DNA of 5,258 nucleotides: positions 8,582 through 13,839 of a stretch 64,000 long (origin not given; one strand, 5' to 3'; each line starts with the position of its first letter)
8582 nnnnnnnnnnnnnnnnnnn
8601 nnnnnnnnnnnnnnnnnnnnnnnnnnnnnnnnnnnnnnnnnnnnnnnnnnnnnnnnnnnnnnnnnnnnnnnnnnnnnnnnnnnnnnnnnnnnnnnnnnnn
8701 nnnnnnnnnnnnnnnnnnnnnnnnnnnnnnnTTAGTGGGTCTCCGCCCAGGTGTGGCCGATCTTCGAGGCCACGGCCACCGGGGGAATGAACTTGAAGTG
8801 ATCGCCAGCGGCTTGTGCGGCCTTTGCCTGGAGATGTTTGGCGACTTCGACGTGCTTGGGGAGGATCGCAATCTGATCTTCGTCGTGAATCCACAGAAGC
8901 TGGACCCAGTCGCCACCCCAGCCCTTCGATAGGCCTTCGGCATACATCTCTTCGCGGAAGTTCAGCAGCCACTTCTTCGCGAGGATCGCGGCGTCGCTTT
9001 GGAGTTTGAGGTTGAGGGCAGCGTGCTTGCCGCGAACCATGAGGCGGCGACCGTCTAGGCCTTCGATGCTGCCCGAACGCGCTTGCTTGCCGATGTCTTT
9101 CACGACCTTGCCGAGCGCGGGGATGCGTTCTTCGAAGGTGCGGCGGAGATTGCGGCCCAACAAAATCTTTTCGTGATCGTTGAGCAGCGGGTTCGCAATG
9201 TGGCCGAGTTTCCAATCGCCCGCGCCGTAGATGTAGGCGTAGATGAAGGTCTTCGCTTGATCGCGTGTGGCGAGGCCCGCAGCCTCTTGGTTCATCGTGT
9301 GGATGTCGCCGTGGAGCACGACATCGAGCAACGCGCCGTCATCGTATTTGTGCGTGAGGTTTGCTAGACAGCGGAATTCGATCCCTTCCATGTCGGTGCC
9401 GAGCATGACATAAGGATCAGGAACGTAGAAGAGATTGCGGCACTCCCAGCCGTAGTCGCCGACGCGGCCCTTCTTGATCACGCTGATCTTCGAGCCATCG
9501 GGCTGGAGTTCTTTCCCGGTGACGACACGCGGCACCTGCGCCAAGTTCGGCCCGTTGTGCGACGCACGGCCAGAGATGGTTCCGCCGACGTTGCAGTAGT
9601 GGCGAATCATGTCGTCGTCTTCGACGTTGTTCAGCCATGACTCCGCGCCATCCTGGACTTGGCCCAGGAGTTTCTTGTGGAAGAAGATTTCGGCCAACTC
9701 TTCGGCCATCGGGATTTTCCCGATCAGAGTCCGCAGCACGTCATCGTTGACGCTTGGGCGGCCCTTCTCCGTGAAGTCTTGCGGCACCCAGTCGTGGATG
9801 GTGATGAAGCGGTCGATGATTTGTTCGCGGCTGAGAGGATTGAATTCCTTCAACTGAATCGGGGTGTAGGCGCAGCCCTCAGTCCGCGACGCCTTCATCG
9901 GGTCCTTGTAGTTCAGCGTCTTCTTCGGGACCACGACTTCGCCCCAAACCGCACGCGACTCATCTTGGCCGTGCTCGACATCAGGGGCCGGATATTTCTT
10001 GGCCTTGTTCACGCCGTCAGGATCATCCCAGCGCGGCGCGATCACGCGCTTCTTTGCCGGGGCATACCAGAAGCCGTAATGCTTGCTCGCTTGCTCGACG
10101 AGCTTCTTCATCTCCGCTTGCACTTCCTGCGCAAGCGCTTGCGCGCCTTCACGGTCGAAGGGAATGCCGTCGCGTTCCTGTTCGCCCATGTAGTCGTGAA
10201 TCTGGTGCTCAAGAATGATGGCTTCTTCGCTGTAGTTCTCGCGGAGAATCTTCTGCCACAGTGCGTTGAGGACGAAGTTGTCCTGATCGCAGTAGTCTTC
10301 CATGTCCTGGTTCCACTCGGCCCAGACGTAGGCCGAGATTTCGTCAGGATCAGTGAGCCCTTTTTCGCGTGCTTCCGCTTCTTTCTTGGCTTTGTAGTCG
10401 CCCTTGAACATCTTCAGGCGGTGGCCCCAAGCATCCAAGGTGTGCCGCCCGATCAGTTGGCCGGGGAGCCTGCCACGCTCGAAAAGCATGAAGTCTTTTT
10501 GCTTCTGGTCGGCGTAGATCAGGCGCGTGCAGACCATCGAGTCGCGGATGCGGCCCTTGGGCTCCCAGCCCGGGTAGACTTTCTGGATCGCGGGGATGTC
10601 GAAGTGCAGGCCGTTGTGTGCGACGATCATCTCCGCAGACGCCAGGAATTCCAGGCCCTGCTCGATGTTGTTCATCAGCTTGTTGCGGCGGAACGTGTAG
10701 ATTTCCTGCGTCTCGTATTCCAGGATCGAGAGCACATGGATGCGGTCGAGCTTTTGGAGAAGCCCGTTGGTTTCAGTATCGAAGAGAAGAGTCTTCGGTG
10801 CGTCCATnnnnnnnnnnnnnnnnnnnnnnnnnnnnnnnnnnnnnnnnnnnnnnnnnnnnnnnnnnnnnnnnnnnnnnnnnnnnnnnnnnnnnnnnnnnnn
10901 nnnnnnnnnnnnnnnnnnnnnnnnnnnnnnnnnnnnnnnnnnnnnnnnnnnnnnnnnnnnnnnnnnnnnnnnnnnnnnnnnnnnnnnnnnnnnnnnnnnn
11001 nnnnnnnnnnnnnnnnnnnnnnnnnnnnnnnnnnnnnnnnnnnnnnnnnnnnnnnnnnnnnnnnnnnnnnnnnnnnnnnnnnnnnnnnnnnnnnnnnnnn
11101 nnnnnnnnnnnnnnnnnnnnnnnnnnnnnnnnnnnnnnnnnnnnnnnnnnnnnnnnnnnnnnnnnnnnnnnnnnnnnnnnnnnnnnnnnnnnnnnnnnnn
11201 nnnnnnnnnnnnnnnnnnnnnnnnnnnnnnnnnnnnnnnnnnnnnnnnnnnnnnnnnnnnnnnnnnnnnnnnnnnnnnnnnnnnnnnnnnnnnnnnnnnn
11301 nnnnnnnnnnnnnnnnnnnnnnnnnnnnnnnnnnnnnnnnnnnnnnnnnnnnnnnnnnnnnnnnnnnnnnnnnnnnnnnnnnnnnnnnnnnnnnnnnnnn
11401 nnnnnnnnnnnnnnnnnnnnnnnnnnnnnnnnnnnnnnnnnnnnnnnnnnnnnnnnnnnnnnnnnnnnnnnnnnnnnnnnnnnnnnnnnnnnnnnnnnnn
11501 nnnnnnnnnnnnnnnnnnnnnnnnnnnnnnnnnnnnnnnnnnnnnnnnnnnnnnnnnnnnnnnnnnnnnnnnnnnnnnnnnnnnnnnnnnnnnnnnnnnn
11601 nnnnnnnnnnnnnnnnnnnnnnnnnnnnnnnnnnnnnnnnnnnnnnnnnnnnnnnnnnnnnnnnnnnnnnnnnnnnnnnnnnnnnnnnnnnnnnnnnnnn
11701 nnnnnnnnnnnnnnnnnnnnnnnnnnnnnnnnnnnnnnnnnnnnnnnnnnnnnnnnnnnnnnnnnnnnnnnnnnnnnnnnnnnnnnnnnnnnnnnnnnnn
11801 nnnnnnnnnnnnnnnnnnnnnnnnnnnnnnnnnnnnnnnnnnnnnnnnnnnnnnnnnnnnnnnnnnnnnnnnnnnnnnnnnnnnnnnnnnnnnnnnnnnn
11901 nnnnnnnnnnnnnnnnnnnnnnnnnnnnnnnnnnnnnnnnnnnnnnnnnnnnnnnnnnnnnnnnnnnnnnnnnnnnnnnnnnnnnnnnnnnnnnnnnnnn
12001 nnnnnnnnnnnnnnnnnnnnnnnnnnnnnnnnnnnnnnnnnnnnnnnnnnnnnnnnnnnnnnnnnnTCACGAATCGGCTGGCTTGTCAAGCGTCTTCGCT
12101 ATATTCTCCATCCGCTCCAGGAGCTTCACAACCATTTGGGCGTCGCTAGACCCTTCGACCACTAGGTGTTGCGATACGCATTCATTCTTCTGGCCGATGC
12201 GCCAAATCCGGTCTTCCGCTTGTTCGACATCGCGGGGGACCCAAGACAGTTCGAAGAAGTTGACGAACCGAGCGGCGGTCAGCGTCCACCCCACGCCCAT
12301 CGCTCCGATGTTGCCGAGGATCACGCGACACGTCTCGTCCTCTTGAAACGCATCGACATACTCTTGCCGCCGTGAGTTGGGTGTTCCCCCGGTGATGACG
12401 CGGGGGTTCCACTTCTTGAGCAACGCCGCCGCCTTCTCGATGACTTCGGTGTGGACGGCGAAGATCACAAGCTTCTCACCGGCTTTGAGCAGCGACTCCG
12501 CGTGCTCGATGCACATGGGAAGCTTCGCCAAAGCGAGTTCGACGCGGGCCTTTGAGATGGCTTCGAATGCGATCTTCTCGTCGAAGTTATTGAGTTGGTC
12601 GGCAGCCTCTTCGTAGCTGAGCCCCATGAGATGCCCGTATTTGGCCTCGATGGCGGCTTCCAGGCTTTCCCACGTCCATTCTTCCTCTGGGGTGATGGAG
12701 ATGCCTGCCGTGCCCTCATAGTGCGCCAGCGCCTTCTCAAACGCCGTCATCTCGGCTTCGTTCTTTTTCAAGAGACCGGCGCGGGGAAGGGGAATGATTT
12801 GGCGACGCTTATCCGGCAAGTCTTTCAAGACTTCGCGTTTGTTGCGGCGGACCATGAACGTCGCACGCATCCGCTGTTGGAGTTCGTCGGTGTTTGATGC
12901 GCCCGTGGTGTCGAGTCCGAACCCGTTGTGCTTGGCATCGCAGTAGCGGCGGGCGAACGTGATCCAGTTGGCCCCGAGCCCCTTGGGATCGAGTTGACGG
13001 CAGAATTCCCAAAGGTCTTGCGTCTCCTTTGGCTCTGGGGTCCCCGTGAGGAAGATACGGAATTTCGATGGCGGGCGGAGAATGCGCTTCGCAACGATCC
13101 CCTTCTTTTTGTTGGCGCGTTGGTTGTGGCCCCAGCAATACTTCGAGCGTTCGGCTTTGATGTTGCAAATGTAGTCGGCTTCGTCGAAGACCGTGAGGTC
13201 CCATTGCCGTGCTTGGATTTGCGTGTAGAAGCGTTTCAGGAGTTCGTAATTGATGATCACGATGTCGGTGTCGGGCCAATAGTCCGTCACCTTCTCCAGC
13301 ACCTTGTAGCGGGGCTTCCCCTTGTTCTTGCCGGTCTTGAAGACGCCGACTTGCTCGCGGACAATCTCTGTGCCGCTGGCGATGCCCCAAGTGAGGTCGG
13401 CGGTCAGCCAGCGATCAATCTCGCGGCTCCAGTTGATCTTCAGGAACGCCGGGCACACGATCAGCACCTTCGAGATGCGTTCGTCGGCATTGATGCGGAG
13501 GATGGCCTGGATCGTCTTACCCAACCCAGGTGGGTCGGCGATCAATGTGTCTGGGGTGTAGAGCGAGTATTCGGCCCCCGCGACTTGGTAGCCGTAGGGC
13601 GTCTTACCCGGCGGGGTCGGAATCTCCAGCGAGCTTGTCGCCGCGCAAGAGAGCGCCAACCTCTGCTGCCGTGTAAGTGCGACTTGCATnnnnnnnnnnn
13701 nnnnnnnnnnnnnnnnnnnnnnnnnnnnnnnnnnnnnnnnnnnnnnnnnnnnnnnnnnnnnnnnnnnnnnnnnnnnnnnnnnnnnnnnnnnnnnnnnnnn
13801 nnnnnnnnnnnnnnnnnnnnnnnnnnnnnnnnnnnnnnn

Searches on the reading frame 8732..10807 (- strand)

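Call 9: search_protein_families(library=phrogs, proteins=[window:8732-10807:-])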
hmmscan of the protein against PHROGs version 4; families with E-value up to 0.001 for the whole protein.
window:8732-10807:- (691 aa): 7 families
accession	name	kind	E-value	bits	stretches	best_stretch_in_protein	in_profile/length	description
phrog_17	-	DNA, RNA and nucleotide metabolism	1.6e-112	378.7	1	4-690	670-1233/1445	DNA polymerase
phrog_15971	-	DNA, RNA and nucleotide metabolism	2.1e-81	275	1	196-691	3-376/376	DNA polymerase I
phrog_6375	-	DNA, RNA and nucleotide metabolism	8.7e-15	56.2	1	553-690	41-203/204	DNA polymerase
phrog_8888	-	DNA, RNA and nucleotide metabolism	1e-10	43.1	1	457-666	2-210/295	DNA polymerase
phrog_403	-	DNA, RNA and nucleotide metabolism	1.4e-10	41.6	1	3-188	64-247/321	DNA polymerase exonuclease subunit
phrog_192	-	DNA, RNA and nucleotide metabolism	2.2e-05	24.9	0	53-104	183-229/397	DNA polymerase exonuclease subunit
phrog_24147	-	DNA, RNA and nucleotide metabolism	9.2e-05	23.6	1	595-691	3-93/93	DNA polymerase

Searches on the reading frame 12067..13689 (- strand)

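Call 9: search_protein_families(library=phrogs, proteins=[window:12067-13689:-])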
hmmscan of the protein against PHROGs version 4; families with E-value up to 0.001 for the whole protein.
window:12067-13689:- (540 aa): 5 families
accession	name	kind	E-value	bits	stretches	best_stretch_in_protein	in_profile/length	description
phrog_62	-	DNA, RNA and nucleotide metabolism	1.3e-93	315.7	1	24-533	690-1131/1881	DNA helicase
phrog_29996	-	unknown function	3.4e-16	59.4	1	377-516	1005-1146/1189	-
phrog_23807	-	unknown function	1.1e-12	47.6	1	48-286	149-349/1053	-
phrog_16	-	DNA, RNA and nucleotide metabolism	2.3e-08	33.7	1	23-226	265-424/986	DNA helicase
phrog_11354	-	unknown function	6.2e-05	23.7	1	474-530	45-100/116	-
